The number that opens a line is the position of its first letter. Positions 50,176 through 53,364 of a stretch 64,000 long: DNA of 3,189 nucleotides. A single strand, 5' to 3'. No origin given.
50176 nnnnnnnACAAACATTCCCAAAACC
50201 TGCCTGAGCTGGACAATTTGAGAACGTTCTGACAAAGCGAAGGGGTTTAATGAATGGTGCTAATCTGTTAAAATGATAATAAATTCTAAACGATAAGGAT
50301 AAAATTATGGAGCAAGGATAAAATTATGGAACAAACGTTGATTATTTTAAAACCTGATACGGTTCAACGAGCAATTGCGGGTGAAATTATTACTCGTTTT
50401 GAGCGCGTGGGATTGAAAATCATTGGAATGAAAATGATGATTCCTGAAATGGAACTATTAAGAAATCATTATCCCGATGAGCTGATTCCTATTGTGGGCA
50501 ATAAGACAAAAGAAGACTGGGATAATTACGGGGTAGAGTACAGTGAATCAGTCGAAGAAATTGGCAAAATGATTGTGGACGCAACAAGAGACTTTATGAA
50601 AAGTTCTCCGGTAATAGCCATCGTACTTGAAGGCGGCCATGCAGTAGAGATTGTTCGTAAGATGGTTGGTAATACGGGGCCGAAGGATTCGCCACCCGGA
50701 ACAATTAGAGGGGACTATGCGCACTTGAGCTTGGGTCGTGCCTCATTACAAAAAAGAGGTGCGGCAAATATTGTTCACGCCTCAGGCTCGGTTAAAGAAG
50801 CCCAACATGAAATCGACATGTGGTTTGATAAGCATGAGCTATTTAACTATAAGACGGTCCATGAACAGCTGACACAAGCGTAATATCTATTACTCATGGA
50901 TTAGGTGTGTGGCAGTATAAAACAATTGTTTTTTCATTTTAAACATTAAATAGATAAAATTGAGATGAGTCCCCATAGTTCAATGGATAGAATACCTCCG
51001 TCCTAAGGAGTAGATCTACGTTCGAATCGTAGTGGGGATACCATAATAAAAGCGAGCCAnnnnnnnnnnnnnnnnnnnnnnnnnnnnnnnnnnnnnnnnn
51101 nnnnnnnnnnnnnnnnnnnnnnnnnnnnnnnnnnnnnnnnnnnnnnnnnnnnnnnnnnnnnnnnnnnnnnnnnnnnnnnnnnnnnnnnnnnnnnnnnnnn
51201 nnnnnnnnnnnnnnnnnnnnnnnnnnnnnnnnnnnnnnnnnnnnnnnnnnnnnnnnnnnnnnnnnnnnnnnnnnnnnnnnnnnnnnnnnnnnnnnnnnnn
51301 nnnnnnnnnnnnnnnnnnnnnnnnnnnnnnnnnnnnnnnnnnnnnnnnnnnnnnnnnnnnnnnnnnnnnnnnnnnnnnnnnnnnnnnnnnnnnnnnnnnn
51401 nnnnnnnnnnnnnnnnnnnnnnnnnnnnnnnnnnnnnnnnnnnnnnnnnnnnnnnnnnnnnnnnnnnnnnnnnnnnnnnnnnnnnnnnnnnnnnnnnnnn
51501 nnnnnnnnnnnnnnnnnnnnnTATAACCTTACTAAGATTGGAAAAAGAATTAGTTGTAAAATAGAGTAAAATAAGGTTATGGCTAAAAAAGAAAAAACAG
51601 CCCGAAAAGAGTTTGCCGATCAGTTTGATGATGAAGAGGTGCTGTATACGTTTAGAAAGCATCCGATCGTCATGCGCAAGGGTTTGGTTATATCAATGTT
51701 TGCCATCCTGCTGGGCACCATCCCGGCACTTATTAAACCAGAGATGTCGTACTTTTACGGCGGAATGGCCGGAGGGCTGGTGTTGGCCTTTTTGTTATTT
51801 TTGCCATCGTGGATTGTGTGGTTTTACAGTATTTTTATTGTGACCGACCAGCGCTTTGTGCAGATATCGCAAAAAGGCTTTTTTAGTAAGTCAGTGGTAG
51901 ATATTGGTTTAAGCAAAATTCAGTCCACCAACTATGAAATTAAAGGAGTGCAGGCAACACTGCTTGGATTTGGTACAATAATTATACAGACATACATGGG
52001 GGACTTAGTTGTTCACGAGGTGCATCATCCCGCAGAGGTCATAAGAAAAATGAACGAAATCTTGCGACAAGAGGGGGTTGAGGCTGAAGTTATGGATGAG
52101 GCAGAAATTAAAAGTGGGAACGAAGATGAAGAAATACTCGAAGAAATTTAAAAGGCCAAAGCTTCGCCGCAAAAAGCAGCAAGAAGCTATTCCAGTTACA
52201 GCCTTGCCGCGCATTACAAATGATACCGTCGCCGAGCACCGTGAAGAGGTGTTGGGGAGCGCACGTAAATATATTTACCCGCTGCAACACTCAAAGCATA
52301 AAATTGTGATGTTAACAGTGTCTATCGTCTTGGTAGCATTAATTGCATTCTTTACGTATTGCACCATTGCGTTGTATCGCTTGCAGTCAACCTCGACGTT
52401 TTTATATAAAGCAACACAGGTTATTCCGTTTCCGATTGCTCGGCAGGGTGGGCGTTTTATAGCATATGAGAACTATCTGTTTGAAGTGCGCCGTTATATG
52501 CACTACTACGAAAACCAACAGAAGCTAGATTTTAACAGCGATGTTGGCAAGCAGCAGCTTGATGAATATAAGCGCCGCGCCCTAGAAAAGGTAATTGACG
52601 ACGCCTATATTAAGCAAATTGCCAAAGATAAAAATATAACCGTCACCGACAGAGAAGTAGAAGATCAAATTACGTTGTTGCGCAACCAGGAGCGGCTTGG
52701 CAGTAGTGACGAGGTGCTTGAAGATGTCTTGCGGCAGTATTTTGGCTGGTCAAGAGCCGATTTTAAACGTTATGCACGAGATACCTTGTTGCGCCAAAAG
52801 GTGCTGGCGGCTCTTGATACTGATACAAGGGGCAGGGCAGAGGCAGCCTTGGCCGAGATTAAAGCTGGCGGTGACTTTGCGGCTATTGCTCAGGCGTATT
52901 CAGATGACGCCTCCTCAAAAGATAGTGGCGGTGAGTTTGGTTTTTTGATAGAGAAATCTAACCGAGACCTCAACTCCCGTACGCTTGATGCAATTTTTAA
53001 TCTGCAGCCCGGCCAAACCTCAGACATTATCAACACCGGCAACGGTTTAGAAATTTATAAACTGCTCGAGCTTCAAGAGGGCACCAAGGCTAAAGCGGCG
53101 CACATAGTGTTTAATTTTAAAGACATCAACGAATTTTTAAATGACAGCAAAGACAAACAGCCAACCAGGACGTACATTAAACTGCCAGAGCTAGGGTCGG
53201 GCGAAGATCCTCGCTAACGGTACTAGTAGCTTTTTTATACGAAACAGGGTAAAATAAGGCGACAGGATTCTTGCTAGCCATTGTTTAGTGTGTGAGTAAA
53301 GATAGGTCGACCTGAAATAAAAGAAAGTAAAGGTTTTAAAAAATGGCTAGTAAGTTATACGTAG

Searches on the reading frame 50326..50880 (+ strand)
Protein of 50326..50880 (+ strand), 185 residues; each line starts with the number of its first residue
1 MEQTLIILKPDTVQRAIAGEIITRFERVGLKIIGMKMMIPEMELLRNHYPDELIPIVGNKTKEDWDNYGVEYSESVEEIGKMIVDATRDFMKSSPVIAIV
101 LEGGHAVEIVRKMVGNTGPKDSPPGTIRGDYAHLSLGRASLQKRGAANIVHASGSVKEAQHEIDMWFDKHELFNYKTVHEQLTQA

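Call 58: search_protein_families(library=pfam, proteins=[window:50326-50880:+], max_evalue=5)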
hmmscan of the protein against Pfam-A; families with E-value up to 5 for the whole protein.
window:50326-50880:+ (185 aa): 2 families
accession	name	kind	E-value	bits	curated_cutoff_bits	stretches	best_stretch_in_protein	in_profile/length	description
PF00334.24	NDK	-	3.4e-37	127.8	27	2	80-171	53-134/135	Nucleoside diphosphate kinase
PF01180.27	DHO_dh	-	0.07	12.8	27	1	26-83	67-119/291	Dihydroorotate dehydrogenase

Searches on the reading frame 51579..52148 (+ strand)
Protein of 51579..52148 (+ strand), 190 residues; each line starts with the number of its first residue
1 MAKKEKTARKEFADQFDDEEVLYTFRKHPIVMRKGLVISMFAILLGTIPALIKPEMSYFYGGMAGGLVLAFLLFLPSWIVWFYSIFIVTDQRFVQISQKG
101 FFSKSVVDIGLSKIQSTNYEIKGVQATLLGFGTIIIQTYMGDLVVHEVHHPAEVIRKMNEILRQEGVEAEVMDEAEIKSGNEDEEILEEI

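Call 58: search_protein_families(library=pfam, proteins=[window:51579-52148:+], max_evalue=5)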
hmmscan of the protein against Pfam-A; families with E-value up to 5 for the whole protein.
window:51579-52148:+ (190 aa): 3 families
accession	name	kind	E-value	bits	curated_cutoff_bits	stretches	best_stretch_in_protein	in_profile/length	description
PF14470.12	bPH_3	-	5.3e-06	27.3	23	1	82-163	21-94/95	Bacterial PH domain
PF03703.20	bPH_2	-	1.9e-05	25.3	22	1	85-149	5-69/78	Bacterial PH domain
PF16208.10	Keratin_2_head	-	0.18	12.4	28.2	1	96-134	39-76/161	Keratin type II head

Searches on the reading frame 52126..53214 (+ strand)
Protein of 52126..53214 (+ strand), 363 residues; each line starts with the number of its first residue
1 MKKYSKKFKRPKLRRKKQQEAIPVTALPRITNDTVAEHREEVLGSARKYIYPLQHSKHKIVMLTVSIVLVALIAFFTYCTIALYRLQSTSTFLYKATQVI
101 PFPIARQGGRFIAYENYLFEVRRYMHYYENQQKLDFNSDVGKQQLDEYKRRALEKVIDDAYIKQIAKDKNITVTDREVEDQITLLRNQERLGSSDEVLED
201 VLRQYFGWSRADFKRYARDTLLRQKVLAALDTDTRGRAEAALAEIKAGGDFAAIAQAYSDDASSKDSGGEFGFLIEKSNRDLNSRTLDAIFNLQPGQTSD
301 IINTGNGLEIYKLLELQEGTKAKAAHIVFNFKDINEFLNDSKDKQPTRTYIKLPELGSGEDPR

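Call 37: search_protein_families(library=pfam, proteins=[window:52126-53214:+], max_evalue=0.01)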
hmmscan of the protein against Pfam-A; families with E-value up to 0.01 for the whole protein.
window:52126-53214:+ (363 aa): 6 families
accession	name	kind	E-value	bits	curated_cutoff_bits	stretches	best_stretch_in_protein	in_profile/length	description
PF13624.11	SurA_N_3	-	6e-14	52.6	27.2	1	63-226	12-161/162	SurA-like N-terminal domain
PF13616.12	Rotamase_3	-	1.9e-13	51.4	22.5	1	232-313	34-112/116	PPIC-type PPIASE domain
PF00639.27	Rotamase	-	5.3e-13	50.2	21.7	1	232-313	16-95/97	PPIC-type PPIASE domain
PF13145.12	Rotamase_2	-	1.9e-09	38.8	27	1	227-322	25-114/121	PPIC-type PPIASE domain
PF13623.11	SurA_N_2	-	5.2e-06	26.8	28.5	1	63-183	11-120/145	SurA-like N-terminal domain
PF05698.19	Trigger_C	-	0.00011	22.7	22.7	1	132-201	64-138/162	Bacterial trigger factor protein (TF) C-terminus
